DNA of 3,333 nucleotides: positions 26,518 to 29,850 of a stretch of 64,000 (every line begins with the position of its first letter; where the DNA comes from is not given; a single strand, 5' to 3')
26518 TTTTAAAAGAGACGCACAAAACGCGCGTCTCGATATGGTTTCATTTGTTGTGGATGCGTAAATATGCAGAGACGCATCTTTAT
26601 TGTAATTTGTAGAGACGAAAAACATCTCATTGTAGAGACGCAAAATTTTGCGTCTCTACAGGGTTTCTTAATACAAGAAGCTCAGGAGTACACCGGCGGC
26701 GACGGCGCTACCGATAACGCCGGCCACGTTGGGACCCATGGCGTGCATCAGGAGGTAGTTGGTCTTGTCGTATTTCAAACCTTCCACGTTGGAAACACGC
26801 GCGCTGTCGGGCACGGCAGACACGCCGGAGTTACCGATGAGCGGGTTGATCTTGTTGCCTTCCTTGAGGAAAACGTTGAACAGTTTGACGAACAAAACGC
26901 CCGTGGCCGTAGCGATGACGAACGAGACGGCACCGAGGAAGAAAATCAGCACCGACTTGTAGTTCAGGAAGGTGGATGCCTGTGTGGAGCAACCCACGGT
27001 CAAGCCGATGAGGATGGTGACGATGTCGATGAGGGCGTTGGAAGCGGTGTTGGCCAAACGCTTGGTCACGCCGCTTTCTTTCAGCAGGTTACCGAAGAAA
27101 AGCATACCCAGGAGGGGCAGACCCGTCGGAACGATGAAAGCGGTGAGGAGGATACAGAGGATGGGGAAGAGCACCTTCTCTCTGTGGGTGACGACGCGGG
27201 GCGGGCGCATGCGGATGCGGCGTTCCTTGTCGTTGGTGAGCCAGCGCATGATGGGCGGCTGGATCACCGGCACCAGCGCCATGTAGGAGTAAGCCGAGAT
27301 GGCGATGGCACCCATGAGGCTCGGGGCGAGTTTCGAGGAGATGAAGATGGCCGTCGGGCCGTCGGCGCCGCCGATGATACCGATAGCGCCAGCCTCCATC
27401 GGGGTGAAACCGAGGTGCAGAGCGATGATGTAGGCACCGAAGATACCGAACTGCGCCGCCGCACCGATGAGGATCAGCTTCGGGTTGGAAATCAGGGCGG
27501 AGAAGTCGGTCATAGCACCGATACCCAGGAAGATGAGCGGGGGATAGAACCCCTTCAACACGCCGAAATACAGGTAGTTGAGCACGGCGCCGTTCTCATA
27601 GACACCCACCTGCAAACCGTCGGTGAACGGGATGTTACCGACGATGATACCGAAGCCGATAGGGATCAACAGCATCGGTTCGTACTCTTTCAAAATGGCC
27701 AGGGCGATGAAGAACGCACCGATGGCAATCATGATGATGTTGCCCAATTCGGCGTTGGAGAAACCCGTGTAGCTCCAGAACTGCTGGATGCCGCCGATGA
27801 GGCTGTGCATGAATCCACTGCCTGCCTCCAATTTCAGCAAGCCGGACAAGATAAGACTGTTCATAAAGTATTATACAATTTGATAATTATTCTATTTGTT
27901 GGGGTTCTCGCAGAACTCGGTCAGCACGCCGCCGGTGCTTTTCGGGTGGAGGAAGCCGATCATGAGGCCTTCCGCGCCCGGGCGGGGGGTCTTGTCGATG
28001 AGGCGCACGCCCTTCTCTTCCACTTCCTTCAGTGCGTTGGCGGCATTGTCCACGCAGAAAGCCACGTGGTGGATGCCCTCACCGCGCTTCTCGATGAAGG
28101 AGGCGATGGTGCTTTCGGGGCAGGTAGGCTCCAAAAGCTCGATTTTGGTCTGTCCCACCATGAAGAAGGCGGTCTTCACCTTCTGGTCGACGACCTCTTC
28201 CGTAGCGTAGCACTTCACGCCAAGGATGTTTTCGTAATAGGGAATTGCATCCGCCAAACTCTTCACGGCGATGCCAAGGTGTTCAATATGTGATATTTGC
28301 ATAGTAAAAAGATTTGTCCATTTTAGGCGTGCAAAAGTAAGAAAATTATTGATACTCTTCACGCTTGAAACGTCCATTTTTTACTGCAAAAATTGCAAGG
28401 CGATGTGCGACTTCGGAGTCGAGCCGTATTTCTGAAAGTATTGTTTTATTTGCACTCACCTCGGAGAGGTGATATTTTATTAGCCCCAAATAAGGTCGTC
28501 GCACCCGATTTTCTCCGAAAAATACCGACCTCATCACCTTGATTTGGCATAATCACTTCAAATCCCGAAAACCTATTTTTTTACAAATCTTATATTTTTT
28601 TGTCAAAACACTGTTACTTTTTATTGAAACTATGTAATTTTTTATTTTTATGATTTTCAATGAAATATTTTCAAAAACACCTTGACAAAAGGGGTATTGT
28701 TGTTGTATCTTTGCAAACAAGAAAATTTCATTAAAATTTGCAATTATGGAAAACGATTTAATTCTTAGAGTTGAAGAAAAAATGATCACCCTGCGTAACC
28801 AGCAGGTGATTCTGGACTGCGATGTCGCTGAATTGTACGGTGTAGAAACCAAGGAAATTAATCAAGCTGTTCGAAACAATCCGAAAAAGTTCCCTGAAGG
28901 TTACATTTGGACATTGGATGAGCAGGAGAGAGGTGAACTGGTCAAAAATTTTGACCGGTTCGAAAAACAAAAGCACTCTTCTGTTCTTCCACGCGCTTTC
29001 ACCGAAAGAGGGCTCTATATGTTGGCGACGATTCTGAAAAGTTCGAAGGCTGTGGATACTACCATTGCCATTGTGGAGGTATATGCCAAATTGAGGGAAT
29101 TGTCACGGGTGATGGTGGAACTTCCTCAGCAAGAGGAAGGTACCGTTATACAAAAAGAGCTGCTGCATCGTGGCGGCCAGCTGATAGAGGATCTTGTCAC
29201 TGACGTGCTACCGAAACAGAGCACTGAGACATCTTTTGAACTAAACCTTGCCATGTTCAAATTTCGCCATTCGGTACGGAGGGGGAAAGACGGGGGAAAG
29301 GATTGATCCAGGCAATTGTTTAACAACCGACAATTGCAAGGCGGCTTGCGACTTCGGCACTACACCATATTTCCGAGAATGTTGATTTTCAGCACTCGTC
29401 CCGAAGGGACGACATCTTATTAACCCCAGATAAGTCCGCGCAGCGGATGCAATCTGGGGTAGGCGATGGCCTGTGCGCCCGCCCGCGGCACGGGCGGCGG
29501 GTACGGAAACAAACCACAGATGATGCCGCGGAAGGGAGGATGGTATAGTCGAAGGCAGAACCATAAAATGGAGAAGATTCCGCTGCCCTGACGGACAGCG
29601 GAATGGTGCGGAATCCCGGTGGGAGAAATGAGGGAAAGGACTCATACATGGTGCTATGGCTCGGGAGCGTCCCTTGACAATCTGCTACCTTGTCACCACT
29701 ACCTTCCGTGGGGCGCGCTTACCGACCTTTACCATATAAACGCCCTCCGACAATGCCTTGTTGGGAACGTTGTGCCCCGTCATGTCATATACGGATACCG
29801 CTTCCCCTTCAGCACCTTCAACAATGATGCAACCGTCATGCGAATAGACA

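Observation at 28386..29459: Two diverged copies of a ~150-nt hairpin-rich element bracket an AT-rich ORF6N gene, and compensatory substitutions preserve three helices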

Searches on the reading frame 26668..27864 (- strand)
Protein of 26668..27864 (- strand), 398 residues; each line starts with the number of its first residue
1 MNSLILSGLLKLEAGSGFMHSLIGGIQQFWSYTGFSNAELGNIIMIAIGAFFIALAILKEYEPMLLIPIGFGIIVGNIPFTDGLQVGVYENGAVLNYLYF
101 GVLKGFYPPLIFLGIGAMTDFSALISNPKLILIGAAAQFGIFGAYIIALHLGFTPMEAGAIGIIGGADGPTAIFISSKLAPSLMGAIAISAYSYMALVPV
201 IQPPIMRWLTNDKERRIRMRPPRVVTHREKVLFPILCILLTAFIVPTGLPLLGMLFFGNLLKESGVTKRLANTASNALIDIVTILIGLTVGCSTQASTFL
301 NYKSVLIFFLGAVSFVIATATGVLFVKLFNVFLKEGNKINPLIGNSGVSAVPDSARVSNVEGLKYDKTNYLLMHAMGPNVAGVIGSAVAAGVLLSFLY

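Call 14: search_protein_families(library=pfam, proteins=[window:26668-27864:-])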
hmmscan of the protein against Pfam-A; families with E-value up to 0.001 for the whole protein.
window:26668-27864:- (398 aa): 1 family
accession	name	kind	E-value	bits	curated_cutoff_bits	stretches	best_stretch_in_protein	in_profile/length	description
PF03977.18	OAD_beta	-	1.8e-147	491.4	31.6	1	42-397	2-349/349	Na+-transporting oxaloacetate decarboxylase beta subunit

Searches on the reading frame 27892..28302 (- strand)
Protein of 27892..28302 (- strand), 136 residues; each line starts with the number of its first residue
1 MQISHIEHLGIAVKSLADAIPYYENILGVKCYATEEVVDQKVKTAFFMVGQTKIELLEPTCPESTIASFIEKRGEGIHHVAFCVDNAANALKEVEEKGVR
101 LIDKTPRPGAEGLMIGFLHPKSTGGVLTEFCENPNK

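Call 14: search_protein_families(library=pfam, proteins=[window:27892-28302:-])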
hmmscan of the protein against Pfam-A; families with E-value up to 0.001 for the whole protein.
window:27892-28302:- (136 aa): 3 families
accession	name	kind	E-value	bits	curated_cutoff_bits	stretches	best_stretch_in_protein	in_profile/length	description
PF13669.12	Glyoxalase_4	-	6.7e-23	81.5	27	1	8-117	2-109/109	Glyoxalase/Bleomycin resistance protein/Dioxygenase superfamily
PF00903.31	Glyoxalase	-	2.2e-15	57.5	20.6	1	6-130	2-121/121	Glyoxalase/Bleomycin resistance protein/Dioxygenase superfamily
PF13468.12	Glyoxalase_3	-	8.3e-07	29.7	25.1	1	7-107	2-108/176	Glyoxalase-like domain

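Call 15: find_related_loci(query=window:27892-28302:-, collection=genome_contigs, flank=4000)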
Query window:27892-28302:- (136 aa) in genome_contigs; peptide patterns used: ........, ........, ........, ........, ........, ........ (x = any residue, [..] = any of these).
599 stretches matched a pattern (row limit reached: there are more); 446 encode a relative of the query (tblastn E <= 1e-3); the best 80 are kept; 80 distinct loci.
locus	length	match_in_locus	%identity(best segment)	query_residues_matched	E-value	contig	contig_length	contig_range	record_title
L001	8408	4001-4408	88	1-136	5e-80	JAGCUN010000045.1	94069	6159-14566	MAG: Bacteroidales bacterium isolate RGIG10135 Yak_Rumen-4__c2074455, whole genome shotgun sequence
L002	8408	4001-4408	88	1-136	5e-80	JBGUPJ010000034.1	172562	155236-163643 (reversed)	MAG: Bacteroidales bacterium isolate ruminal_MAG_166 ruminal_MAG_166_contig_0034, whole genome shotgun sequence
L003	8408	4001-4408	87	1-136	1e-78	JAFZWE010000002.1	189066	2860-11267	MAG: Bacteroidales bacterium isolate RGIG8153 Water_buffalos_Rumen-3__c20, whole genome shotgun sequence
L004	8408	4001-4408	85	1-136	2e-75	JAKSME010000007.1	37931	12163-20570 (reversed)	MAG: Bacteroidales bacterium isolate Horse_feces117 MAG117_7, whole genome shotgun sequence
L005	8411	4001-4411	81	1-136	1e-70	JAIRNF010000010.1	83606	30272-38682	MAG: Prevotellaceae bacterium isolate Cd354_bin17 k119_60139, whole genome shotgun sequence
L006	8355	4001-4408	79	1-136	7e-70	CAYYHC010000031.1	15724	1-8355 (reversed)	MAG TPA_asm: uncultured Lentimicrobiaceae bacterium isolate SRP192927_co1_888 genome assembly, contig: NODE_7988_length_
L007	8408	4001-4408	76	1-136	7e-69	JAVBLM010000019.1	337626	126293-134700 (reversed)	MAG: Bacteroidales bacterium isolate EPI_MAG_00023 c_000003653963, whole genome shotgun sequence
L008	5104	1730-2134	79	1-135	1e-67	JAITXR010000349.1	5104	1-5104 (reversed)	MAG: Paludibacter sp. isolate Zx50_bin68 k119_533979, whole genome shotgun sequence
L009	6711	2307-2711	80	1-134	1e-67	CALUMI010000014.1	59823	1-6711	MAG: uncultured Muribaculaceae bacterium isolate BRZ_SH__bin69 genome assembly, contig: BRZ_SH__NODE_432_length_59823_co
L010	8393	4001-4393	77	1-131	7e-68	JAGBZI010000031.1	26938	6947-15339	MAG: Tidjanibacter sp. isolate RGIG9584 Yak_Colon-5__c136519, whole genome shotgun sequence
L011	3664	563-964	75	1-134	4e-67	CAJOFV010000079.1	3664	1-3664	Paludibacteraceae bacterium isolate Red_deer_3_mag_76 genome assembly, contig: scaffold_50014, whole genome shotgun sequ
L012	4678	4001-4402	76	1-134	5e-67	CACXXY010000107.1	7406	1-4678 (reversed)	MAG: uncultured Bacteroidetes bacterium isolate RUG11690 genome assembly, contig: RUG11690_asm_107, whole genome shotgun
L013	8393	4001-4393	76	1-131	6e-67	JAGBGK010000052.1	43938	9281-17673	MAG: Tidjanibacter sp. isolate RGIG9095 Water_deer_Rectum.Co__c819559, whole genome shotgun sequence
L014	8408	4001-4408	74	1-136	6e-67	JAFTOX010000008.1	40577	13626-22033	MAG: Rikenellaceae bacterium isolate RGIG4016 Roe_deer_Cecum-5__c5602, whole genome shotgun sequence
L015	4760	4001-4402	76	1-134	3e-67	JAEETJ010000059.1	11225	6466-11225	MAG: Bacteroidales bacterium isolate Tb.RUG.402 NODE_26017_length_11225_cov_3.945215, whole genome shotgun sequence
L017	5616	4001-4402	76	1-134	5e-67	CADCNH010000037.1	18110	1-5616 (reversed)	MAG: uncultured Bacteroidetes bacterium isolate RUG14804 genome assembly, contig: RUG14804_asm_37, whole genome shotgun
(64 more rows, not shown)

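Call 48: find_encoding_contigs(protein=window:27892-28302:-, flank=3500, max_places=10)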
Protein window:27892-28302:- (136 aa): 21 contigs read that carry it; 10 places shown.
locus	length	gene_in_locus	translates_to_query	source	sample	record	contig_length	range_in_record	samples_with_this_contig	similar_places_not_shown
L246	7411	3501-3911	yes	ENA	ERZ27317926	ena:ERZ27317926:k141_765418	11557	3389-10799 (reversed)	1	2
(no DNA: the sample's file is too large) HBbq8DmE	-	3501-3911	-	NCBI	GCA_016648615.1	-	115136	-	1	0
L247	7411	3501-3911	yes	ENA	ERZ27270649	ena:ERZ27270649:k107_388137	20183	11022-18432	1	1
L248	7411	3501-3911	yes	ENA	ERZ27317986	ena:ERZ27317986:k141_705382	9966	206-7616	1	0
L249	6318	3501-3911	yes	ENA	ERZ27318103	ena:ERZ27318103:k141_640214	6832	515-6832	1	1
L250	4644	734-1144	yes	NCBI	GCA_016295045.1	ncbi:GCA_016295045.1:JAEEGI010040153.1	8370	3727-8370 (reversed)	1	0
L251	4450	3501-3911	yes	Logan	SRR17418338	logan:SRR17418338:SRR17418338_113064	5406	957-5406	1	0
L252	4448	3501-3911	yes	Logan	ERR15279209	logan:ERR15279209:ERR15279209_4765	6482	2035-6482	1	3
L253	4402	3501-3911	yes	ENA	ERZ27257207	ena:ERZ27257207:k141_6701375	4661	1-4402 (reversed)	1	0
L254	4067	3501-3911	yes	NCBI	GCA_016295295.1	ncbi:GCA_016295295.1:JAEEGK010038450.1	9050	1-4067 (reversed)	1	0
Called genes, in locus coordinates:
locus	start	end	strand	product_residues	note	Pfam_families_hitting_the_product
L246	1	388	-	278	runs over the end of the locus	PF03372:Exo_endo_phos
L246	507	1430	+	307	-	-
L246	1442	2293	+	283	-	PF06966:DUF1295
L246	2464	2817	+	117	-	PF01242:PTPS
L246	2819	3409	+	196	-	PF04055:Radical_SAM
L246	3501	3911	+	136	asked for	PF00903:Glyoxalase, PF13468:Glyoxalase_3 (weak), PF13669:Glyoxalase_4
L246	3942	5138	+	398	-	PF03977:OAD_beta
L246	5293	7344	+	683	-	PF00133:tRNA-synt_1, PF09334:tRNA-synt_1g, PF08264:Anticodon_1, PF19303:Anticodon_3, PF01588:tRNA_bind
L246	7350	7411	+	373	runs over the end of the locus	PF04055:Radical_SAM, PF06969:HemN_C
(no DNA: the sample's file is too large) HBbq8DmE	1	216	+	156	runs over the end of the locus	PF02590:SPOUT_MTase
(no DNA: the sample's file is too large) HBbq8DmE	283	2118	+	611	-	PF18998:Flg_new_2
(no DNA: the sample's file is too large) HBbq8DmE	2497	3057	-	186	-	PF10543:ORF6N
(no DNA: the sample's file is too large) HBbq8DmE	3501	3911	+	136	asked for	PF00903:Glyoxalase, PF13468:Glyoxalase_3 (weak), PF13669:Glyoxalase_4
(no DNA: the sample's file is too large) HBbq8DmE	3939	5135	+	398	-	PF03977:OAD_beta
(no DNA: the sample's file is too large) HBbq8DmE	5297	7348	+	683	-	PF00133:tRNA-synt_1, PF09334:tRNA-synt_1g, PF08264:Anticodon_1, PF19303:Anticodon_3, PF01588:tRNA_bind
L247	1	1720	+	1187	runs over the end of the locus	PF18962:Por_Secre_tail (weak), PF00041:fn3 (faint), PF16656:Pur_ac_phosph_N (faint), PF25059:FN3_DSCAM-DSCAML_C (faint), PF16974:NAR2 (faint), PF09603:Fib_succ_major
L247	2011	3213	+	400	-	PF14281:PDDEXK_4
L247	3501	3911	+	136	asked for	PF00903:Glyoxalase, PF13468:Glyoxalase_3 (weak), PF13669:Glyoxalase_4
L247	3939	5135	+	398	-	PF03977:OAD_beta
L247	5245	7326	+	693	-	PF00133:tRNA-synt_1, PF09334:tRNA-synt_1g, PF08264:Anticodon_1, PF19303:Anticodon_3, PF01588:tRNA_bind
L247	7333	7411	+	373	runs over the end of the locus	PF04055:Radical_SAM, PF06969:HemN_C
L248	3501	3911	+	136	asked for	PF00903:Glyoxalase, PF13468:Glyoxalase_3 (weak), PF13669:Glyoxalase_4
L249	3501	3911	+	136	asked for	PF00903:Glyoxalase, PF13468:Glyoxalase_3 (weak), PF13669:Glyoxalase_4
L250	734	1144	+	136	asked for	PF00903:Glyoxalase, PF13468:Glyoxalase_3 (weak), PF13669:Glyoxalase_4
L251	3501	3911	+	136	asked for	PF00903:Glyoxalase, PF13468:Glyoxalase_3 (weak), PF13669:Glyoxalase_4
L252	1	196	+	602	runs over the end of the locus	PF20142:Scaffold, PF03734:YkuD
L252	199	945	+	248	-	PF00535:Glycos_transf_2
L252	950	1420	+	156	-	PF02590:SPOUT_MTase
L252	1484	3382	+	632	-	PF18998:Flg_new_2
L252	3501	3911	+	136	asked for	PF00903:Glyoxalase, PF13468:Glyoxalase_3 (weak), PF13669:Glyoxalase_4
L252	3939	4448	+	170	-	?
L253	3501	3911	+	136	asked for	PF00903:Glyoxalase, PF13468:Glyoxalase_3 (weak), PF13669:Glyoxalase_4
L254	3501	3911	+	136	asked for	PF00903:Glyoxalase, PF13468:Glyoxalase_3 (weak), PF13669:Glyoxalase_4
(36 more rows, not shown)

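Call 99: search_protein_families(library=padloc, proteins=[L247:2011-3213:+], max_evalue=0.00001)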
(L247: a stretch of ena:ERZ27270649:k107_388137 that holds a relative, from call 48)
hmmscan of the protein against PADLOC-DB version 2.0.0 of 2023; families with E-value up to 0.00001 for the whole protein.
L247:2011-3213:+ (400 aa): 4 families
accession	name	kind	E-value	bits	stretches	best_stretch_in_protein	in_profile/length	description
PDLC04972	PDC-S26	-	1.1e-15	55.9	1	73-221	32-182/397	-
PDLC04977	PDC-S26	-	9.2e-15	52.6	1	125-220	93-181/400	-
PDLC04971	PDC-S26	-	1.6e-10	38.4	1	82-194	65-174/415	-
PDLC04983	PDC-S26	-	3.4e-09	34.6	1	109-194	71-157/413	-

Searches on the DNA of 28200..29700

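Call 5: search_rna_families(source=window, start=28200, end=29700, threshold=evalue, max_evalue=10, show_alignments=3)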
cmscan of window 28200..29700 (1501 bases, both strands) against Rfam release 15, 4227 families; matches with E-value up to 10: 4.
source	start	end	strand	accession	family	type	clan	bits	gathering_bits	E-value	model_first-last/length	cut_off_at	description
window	29398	29415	-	RF01687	Acido-Lenti-1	Gene; sRNA;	-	18.3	37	0.25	28-45/46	no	Acido-Lenti-1 RNA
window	28296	28390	+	RF03802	MIR5649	Gene; miRNA;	-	16.3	100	7.4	1-101/101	no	MIR5649 microRNA precursor family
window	28512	28560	-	RF01145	sR14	Gene; snRNA; snoRNA; CD-box;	-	14.9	38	0.42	1-54/54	no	Small nucleolar RNA sR14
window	28543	28587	+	RF02350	psRNA6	Gene; sRNA;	-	9.4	60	9.7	1-333/333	no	Nitrosomonas sRNA psRNA6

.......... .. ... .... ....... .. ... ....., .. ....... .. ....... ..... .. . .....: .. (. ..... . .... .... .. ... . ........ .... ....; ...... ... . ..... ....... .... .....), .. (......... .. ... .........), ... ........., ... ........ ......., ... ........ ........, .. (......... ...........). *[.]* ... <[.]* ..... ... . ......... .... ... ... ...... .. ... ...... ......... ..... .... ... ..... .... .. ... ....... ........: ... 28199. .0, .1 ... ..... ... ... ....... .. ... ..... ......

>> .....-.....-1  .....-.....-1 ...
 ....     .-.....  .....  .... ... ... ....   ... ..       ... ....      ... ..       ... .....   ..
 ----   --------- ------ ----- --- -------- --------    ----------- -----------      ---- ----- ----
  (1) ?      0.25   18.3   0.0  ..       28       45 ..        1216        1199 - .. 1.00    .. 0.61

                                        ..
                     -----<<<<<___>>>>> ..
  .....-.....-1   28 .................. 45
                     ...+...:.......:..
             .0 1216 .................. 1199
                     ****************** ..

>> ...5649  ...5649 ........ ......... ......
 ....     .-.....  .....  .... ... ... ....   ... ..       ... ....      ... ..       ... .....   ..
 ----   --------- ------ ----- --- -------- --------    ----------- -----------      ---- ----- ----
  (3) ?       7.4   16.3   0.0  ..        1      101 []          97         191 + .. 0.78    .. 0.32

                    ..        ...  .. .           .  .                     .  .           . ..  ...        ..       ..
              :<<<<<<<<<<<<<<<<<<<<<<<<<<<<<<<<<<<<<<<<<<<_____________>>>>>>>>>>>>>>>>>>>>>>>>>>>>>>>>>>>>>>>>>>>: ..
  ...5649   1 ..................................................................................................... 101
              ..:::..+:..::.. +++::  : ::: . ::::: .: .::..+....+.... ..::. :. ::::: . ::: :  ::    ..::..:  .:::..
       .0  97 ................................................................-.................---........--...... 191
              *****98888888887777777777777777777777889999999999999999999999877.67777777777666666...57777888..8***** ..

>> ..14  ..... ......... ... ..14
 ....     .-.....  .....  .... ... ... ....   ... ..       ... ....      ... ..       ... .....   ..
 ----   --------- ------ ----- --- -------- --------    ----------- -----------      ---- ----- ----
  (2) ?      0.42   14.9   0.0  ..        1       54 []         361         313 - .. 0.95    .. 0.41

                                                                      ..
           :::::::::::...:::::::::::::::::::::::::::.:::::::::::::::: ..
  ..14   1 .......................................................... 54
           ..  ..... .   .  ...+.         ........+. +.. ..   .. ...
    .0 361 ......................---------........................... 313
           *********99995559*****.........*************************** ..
